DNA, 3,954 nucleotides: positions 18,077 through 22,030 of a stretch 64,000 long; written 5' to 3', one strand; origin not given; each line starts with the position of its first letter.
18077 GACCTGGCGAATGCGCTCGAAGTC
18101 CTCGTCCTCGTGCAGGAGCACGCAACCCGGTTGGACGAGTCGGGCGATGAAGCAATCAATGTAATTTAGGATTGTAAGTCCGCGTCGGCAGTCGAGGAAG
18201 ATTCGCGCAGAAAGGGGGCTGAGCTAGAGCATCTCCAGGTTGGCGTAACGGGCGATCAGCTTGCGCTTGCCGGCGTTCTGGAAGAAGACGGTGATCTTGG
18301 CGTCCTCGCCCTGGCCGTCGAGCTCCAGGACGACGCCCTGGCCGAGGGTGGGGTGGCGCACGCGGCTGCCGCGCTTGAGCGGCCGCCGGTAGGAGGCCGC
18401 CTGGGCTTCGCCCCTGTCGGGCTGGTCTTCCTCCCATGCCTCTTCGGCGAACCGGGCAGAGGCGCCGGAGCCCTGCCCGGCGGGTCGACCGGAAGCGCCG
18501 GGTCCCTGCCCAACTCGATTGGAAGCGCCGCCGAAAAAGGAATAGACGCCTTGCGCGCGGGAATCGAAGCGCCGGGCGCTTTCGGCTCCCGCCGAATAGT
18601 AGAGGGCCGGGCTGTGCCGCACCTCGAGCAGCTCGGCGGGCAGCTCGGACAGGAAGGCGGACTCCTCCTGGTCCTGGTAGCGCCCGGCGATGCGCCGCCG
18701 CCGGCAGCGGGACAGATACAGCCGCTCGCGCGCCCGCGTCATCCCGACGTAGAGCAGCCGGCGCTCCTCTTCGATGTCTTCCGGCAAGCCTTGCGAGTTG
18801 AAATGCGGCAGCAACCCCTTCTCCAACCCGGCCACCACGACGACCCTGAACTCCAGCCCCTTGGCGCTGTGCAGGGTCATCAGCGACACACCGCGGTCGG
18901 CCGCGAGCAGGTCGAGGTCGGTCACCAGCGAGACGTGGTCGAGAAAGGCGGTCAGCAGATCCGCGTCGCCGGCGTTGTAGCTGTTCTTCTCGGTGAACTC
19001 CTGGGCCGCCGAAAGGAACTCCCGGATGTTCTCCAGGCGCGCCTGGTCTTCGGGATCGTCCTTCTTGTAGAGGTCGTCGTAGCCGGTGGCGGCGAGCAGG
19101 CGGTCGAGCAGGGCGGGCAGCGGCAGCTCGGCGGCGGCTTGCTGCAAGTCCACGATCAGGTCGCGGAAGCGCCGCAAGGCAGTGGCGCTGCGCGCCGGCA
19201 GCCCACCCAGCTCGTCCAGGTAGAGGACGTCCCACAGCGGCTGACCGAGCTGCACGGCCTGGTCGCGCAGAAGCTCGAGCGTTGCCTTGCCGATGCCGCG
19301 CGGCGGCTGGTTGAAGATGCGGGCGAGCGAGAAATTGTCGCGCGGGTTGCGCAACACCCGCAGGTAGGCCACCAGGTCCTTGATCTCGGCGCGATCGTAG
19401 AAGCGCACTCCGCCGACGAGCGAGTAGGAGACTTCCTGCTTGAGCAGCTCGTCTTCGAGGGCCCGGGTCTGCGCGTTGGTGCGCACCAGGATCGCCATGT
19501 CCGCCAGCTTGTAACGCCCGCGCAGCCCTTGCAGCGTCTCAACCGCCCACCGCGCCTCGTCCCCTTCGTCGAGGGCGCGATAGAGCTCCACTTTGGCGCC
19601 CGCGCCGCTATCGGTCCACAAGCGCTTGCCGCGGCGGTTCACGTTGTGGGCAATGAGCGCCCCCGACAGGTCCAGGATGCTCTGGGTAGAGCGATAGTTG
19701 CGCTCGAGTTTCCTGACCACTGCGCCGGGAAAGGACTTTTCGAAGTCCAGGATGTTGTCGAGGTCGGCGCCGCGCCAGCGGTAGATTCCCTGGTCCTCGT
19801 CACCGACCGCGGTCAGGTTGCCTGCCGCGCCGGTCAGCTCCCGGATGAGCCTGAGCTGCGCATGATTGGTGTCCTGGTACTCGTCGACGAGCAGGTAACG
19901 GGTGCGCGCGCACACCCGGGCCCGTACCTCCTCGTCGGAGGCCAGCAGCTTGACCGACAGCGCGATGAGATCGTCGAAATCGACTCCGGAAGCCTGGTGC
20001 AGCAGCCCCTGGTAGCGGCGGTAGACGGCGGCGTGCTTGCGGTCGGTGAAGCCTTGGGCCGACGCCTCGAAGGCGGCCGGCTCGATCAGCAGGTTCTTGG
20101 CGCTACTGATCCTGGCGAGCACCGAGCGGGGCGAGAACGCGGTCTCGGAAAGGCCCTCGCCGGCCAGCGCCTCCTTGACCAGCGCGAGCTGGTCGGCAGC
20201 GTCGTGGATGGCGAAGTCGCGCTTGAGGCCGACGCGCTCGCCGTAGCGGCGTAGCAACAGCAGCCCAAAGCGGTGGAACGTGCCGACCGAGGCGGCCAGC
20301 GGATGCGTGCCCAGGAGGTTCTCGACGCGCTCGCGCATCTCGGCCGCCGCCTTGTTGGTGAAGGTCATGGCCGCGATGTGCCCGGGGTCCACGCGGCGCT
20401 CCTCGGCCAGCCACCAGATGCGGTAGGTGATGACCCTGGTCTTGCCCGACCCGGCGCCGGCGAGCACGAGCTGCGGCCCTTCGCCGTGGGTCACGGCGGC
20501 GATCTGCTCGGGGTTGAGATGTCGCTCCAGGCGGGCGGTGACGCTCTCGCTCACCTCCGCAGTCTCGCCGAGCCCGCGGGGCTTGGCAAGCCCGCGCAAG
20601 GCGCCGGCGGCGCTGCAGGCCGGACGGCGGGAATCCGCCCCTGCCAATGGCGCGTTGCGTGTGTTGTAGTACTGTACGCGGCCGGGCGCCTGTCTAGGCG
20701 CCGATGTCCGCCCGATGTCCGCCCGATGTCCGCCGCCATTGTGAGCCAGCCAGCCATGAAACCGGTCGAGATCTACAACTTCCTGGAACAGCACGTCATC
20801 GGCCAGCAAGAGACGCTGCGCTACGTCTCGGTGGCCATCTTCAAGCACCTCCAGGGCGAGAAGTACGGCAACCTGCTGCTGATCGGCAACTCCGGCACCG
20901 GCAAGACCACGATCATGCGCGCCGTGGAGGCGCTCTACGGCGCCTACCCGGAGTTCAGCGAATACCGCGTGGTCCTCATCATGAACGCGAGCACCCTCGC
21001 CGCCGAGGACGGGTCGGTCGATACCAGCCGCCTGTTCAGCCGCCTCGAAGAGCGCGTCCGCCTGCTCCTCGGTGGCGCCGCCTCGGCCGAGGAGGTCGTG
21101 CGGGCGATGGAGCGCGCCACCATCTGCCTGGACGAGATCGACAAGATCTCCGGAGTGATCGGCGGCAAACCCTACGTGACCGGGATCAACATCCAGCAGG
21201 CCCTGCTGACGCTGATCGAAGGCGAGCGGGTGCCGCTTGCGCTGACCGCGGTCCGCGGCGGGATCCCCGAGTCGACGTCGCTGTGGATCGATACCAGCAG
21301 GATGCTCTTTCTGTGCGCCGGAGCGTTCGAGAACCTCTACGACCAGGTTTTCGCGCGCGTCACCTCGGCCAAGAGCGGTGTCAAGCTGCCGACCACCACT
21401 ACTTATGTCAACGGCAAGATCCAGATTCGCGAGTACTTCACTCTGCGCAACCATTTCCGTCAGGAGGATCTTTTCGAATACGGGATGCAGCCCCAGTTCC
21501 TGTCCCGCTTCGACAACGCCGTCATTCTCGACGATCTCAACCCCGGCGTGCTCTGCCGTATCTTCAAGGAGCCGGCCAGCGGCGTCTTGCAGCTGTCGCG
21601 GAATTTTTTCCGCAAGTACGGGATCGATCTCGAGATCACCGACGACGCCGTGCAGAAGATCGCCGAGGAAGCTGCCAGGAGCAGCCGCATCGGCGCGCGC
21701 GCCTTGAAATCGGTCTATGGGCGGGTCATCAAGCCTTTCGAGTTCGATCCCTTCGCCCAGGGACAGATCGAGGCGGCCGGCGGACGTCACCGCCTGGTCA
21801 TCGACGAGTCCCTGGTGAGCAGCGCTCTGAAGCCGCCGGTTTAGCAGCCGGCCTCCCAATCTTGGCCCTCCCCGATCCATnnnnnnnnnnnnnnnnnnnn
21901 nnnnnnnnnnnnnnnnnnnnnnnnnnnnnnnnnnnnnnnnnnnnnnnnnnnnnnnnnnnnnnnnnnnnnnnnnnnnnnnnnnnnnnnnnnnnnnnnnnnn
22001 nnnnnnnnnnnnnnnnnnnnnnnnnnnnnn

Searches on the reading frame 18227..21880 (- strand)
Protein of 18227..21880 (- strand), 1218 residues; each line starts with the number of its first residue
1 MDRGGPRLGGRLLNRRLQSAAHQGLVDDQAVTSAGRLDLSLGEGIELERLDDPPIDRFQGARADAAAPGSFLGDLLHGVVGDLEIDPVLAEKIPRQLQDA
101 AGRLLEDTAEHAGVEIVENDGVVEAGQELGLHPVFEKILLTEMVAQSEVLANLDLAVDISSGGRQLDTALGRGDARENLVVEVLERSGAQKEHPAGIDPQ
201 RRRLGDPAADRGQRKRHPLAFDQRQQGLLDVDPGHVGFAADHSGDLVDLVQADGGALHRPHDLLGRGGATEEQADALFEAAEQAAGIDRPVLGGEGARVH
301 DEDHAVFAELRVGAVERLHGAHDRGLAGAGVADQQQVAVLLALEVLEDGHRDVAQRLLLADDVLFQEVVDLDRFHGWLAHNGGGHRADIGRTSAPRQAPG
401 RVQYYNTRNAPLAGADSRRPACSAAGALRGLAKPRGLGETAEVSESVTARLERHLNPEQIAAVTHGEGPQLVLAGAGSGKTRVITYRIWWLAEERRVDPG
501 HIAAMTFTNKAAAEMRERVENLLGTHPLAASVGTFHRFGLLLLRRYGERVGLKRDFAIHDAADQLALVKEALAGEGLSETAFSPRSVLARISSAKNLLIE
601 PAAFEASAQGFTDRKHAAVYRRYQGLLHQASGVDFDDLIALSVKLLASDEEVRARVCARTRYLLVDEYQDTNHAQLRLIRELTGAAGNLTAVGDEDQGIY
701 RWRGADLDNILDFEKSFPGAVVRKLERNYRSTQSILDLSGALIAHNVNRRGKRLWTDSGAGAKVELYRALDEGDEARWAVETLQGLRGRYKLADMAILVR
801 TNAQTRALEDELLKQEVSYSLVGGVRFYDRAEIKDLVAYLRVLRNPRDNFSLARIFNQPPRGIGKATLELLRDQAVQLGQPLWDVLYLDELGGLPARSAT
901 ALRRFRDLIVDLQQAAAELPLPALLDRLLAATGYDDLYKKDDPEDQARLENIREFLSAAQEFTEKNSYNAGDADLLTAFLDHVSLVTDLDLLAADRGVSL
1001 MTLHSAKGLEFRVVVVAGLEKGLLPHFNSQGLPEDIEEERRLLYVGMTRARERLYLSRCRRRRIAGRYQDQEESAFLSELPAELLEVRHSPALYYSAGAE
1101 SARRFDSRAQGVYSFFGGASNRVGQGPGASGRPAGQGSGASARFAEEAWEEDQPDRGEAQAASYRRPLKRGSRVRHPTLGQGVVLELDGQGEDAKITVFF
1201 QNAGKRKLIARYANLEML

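Call 10: search_protein_families(library=pfam, proteins=[window:18227-21880:-], max_evalue=0.001)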
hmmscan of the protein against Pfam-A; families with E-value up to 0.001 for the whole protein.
window:18227-21880:- (1218 aa): 7 families
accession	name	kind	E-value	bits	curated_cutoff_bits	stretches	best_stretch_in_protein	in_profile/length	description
PF00580.27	UvrD-helicase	-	2.8e-79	267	23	1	455-718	1-271/271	UvrD/REP helicase N-terminal domain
PF13361.12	UvrD_C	-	6.9e-70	236.6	25.6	2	724-884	2-163/350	UvrD-like helicase C-terminal domain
PF13245.12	AAA_19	-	9.2e-22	78.1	25.1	1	462-701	4-132/134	AAA domain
PF13538.12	UvrD_C_2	-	2e-10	40.8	27.4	1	999-1056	3-51/52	UvrD-like helicase C-terminal domain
PF21196.3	PcrA_UvrD_tudor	-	7.5e-08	32.5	23.9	1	1171-1213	2-44/48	PcrA/UvrD tudor domain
PF13604.12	AAA_30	-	1.4e-05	25.4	27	0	455-519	2-66/191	AAA domain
PF01443.25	Viral_helicase1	-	0.00011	22.5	21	0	982-1055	161-225/228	Viral superfamily 1 RNA helicase core domain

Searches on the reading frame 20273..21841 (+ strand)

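Call 10: search_protein_families(library=pfam, proteins=[window:20273-21841:+], max_evalue=0.001)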
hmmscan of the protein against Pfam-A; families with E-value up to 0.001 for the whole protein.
window:20273-21841:+ (523 aa): 8 families
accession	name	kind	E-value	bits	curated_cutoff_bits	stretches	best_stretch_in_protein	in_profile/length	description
PF07724.20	AAA_2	-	9.6e-12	45.7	27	1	197-415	2-165/166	AAA domain (Cdc48 subfamily)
PF00004.35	AAA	-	4.5e-08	34.1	21.2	1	201-321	1-98/131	ATPase family associated with various cellular activities (AAA)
PF10431.15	ClpB_D2-small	-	3.5e-05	24.2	21.9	1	446-501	21-75/81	C-terminal, D2-small domain, of ClpB protein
PF13191.12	AAA_16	-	8.8e-05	23.5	32.6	1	176-231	3-63/167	AAA ATPase domain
PF13401.12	AAA_22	-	9e-05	23.2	27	1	199-281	6-77/130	AAA domain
PF07728.20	AAA_5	-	0.0001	22.7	22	1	200-293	1-79/139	AAA domain (dynein-related subfamily)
PF05673.19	DUF815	-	0.00048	19.8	23.8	0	161-222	15-77/249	Protein of unknown function (DUF815)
PF05621.17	TniB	-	0.00094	19.1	22.4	0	188-292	25-131/189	Bacterial TniB protein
